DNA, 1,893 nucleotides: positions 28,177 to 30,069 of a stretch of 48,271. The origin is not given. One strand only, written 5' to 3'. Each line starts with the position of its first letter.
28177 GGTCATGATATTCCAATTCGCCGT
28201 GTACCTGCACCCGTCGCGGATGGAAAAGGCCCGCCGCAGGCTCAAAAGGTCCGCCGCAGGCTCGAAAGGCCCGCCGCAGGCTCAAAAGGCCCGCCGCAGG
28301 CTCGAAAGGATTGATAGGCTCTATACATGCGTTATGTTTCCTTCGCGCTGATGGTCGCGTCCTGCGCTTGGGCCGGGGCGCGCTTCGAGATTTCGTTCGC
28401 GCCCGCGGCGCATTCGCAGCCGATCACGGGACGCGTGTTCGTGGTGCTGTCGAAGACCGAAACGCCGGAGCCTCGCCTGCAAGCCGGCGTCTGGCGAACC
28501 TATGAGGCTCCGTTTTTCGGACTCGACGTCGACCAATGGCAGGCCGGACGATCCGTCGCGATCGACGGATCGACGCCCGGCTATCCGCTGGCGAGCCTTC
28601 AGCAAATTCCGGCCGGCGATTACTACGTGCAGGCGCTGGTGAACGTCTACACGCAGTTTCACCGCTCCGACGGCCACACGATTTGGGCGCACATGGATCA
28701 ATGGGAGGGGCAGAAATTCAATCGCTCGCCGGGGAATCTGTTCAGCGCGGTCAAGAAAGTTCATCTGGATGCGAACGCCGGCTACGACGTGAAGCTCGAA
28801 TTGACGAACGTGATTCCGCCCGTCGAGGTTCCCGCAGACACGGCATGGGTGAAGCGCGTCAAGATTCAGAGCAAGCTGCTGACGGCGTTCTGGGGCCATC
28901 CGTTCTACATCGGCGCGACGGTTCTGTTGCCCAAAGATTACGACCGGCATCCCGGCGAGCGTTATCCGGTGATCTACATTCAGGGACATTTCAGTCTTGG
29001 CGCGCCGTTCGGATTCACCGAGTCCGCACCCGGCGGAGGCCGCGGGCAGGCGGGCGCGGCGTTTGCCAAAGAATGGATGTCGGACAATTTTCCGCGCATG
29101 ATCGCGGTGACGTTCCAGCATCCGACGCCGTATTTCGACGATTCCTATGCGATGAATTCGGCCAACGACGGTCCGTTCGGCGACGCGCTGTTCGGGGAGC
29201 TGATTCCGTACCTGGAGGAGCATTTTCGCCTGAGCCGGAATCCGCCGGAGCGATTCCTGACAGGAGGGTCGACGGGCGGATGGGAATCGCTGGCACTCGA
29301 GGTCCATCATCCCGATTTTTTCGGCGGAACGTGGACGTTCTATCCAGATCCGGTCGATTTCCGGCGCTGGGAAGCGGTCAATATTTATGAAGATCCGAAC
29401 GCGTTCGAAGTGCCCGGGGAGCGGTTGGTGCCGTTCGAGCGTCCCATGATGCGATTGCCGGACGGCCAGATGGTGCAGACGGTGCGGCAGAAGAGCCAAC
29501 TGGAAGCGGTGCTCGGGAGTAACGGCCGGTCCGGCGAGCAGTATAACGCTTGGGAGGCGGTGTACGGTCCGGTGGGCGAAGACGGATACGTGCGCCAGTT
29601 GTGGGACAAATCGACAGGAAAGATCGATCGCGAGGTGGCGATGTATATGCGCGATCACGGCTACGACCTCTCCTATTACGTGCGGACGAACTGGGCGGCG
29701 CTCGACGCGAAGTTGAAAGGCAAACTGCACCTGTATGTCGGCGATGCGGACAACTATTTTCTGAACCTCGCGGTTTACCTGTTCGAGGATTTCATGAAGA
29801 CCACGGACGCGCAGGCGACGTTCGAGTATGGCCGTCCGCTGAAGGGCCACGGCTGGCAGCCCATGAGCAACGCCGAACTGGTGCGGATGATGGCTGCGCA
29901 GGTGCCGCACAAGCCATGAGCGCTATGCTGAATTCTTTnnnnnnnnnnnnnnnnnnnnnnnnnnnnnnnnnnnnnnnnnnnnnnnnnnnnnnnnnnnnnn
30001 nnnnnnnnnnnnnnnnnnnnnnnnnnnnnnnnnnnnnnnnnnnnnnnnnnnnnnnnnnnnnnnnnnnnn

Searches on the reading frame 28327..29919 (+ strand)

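Call 22: search_protein_families(library=ncbifam, proteins=[window:28327-29919:+], max_evalue=0.00001)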
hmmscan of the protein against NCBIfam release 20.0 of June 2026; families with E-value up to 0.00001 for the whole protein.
window:28327-29919:+ (530 aa): 0 families

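Call 56: search_protein_families(library=pfam, proteins=[window:28327-29919:+], max_evalue=0.00001)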
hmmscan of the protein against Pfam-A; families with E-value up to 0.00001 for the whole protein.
window:28327-29919:+ (530 aa): 1 family
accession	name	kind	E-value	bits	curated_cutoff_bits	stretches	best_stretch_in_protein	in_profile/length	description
PF00756.26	Esterase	-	4.9e-08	33.5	22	1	196-333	9-141/251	Putative esterase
